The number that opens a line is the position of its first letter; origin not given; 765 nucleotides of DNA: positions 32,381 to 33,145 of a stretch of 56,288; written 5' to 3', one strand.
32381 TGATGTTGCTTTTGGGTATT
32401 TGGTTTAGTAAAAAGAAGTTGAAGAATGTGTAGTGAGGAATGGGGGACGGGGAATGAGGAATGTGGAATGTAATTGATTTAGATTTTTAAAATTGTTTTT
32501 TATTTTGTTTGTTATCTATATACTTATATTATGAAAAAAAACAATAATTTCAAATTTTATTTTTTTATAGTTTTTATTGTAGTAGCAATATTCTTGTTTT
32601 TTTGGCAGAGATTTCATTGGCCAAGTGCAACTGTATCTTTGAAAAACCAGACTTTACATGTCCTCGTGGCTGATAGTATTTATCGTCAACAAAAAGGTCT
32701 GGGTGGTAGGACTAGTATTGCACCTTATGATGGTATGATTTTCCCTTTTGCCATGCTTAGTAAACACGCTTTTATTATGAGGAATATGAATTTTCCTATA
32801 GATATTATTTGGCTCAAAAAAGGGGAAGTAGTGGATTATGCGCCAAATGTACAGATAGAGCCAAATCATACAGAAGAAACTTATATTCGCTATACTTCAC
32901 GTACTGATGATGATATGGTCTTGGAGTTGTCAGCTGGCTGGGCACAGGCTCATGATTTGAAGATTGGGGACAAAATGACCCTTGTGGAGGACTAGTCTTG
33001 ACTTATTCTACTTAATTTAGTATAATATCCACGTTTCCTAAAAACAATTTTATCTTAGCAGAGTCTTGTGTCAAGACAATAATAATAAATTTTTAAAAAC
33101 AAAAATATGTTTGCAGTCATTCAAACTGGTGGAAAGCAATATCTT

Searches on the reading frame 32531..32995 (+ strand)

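Call 59: search_protein_families(library=pfam, proteins=[window:32531-32995:+], max_evalue=0.0001)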
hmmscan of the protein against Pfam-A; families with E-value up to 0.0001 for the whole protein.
window:32531-32995:+ (154 aa): 1 family
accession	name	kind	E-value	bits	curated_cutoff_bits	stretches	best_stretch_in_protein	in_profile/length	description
PF02643.20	DUF192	-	1.4e-23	83.3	27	1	43-150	2-95/96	Uncharacterized ACR, COG1430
